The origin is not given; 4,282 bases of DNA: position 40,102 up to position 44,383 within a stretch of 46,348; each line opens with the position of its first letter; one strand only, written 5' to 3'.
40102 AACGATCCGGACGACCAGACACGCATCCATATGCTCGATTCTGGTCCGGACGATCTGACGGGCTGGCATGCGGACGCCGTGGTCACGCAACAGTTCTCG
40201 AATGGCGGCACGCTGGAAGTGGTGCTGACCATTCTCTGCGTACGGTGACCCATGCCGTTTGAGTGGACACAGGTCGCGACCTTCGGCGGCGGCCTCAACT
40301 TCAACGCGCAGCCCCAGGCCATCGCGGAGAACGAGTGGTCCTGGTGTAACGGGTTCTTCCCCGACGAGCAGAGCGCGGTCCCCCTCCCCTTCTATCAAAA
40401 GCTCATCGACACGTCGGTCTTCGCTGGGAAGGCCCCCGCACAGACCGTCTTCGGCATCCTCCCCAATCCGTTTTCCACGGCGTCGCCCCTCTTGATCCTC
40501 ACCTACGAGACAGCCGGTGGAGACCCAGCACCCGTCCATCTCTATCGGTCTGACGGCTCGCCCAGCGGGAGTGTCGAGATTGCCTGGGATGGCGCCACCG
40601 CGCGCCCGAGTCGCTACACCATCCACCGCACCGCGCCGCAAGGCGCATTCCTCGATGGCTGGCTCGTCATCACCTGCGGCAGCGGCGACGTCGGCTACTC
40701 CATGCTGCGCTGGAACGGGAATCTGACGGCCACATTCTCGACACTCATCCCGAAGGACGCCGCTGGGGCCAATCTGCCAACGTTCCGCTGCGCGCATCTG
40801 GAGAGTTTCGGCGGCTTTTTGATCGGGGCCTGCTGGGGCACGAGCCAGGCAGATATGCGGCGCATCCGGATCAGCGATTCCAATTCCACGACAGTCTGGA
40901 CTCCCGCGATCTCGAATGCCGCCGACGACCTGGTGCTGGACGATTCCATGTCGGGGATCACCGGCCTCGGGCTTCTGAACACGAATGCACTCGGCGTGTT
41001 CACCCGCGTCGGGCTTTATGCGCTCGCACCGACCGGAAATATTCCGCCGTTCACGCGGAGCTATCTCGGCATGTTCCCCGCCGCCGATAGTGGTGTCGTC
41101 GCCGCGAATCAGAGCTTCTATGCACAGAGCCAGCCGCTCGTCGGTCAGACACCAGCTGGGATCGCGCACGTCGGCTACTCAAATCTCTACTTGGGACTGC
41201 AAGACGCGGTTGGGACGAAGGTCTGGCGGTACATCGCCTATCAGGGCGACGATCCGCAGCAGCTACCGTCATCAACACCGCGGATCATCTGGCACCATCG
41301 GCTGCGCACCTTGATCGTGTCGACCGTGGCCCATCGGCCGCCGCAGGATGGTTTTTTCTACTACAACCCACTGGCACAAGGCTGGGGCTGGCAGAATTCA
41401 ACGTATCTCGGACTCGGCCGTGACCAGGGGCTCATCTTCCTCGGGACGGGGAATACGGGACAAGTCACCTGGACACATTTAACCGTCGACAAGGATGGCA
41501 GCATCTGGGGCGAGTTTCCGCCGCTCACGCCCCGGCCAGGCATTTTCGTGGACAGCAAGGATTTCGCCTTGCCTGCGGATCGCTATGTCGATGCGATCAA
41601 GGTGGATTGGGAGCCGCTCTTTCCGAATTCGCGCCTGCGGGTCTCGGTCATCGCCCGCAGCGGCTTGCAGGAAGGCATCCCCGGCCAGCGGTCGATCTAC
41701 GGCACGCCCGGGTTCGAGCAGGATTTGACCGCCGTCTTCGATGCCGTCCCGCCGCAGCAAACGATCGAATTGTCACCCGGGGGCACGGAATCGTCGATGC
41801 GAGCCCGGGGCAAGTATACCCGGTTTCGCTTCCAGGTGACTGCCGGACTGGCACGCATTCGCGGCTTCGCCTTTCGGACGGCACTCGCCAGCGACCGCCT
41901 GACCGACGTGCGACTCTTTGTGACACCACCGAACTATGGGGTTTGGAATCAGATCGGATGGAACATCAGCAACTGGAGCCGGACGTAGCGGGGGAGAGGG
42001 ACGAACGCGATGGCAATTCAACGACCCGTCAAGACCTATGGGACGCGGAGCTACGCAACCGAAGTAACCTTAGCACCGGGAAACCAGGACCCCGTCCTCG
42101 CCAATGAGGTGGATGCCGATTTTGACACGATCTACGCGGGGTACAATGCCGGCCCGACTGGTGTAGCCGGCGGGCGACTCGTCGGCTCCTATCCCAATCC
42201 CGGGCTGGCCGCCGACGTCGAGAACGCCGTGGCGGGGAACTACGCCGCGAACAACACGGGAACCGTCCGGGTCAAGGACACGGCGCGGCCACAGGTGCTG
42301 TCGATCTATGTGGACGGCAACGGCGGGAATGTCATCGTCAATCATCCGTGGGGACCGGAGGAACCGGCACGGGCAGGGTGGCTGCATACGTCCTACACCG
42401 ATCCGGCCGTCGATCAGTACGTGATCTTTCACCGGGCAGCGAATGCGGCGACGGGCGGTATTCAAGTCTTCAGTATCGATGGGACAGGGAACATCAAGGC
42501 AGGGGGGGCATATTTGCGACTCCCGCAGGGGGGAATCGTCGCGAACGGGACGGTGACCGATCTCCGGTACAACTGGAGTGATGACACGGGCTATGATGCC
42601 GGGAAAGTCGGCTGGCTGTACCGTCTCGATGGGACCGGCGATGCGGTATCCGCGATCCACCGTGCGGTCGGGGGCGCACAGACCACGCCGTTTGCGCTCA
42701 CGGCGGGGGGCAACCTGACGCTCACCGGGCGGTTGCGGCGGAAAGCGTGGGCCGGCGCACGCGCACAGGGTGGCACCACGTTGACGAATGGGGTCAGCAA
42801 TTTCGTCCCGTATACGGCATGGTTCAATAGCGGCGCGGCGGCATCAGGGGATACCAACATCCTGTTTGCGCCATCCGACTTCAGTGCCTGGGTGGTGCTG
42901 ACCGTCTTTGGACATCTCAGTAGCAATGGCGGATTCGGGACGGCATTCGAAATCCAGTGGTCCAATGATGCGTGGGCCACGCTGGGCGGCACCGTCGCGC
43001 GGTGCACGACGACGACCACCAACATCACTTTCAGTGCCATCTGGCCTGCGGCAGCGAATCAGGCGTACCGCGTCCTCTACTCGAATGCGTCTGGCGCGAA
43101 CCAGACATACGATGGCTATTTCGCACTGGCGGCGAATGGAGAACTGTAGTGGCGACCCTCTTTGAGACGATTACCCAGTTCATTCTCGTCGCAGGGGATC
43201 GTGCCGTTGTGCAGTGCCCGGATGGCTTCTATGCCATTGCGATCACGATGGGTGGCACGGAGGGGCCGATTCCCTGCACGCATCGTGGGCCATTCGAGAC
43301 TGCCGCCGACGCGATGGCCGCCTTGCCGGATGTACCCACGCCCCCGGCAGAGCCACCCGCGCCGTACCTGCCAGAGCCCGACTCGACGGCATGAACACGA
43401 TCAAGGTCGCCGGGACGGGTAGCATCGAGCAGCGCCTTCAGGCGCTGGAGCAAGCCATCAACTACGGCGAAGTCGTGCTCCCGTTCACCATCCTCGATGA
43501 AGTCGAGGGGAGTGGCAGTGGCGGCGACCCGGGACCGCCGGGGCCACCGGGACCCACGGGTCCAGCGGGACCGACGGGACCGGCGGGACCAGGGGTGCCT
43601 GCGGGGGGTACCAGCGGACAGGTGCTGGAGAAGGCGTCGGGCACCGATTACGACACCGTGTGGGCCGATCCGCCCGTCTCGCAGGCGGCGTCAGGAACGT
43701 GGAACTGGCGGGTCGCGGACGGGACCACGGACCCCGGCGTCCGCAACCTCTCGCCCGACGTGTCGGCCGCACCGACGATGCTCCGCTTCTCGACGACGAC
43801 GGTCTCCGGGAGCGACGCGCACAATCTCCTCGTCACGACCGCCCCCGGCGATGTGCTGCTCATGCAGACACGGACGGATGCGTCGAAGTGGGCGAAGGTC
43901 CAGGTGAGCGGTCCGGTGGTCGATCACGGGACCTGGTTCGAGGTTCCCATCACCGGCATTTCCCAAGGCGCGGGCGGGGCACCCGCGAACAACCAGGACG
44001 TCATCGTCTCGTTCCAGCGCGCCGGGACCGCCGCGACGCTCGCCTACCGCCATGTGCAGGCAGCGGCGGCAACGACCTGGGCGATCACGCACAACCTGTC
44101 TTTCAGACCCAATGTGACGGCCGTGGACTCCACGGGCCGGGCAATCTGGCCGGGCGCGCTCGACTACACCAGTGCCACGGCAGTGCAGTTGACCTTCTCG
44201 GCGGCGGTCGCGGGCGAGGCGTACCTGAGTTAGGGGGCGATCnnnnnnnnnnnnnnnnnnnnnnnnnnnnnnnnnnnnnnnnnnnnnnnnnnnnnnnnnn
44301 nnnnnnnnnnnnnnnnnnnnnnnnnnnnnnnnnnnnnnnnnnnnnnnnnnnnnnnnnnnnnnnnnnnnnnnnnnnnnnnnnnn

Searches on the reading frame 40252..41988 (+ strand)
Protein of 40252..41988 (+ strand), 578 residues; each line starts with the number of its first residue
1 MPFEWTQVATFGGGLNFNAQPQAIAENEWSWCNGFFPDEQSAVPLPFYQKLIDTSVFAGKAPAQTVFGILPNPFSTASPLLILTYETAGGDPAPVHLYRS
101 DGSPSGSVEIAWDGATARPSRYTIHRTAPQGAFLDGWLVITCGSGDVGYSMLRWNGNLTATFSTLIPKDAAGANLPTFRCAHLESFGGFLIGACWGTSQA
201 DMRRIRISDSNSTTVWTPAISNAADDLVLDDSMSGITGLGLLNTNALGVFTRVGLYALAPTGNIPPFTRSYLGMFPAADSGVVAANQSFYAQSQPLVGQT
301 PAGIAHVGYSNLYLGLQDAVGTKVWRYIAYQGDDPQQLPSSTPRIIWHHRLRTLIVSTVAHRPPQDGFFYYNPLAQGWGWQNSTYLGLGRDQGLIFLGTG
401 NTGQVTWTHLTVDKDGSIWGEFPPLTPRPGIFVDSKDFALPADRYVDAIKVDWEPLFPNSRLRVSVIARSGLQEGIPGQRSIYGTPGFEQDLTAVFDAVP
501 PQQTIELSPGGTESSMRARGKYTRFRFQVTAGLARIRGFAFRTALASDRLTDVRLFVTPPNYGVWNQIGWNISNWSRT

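Call 32: search_protein_families(library=phrogs, proteins=[window:40252-41988:+], max_evalue=0.001)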
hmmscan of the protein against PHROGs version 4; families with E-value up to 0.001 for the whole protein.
window:40252-41988:+ (578 aa): 1 family
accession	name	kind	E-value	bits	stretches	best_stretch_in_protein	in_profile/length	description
phrog_3287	-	head and packaging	6.3e-10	39.5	1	14-270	13-244/524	virion structural protein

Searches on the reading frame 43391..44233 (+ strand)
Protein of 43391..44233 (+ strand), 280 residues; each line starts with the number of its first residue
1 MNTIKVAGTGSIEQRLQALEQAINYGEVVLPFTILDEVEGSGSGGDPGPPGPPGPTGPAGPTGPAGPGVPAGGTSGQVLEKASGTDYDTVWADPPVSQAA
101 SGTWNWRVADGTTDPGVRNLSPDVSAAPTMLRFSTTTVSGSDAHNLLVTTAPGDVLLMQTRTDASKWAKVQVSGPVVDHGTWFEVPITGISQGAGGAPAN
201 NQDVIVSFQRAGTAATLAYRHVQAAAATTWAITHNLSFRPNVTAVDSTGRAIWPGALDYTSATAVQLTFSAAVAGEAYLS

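Call 32: search_protein_families(library=phrogs, proteins=[window:43391-44233:+], max_evalue=0.001)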
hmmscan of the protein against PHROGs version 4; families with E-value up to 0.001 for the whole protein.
window:43391-44233:+ (280 aa): 11 families
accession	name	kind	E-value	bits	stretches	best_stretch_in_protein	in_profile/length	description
phrog_30556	-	unknown function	7.2e-14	53.4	1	203-279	84-158/159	-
phrog_21918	-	unknown function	5.5e-13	49.8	1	216-279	62-126/200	-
phrog_10272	-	unknown function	1.9e-08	35.2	1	223-279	144-199/200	-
phrog_34633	-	unknown function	9.2e-08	33.1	1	218-279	191-251/252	-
phrog_24148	-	DNA, RNA and nucleotide metabolism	8.6e-06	26.3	1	208-279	187-263/275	HNH endonuclease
phrog_819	-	tail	3.8e-05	23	1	42-272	633-867/1024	tail protein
phrog_8745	-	tail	0.00012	20.4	1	42-145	1446-1548/1803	tail fiber protein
phrog_38766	-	head and packaging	0.00013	21.7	1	41-147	126-237/478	virion structural protein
phrog_22680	-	unknown function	0.0002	22.5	1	69-100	25-56/78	-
phrog_366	-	tail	0.0002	21.9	1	42-96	348-388/474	tail fiber protein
phrog_10972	-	tail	0.0007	20.2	1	23-77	133-195/343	tail fiber protein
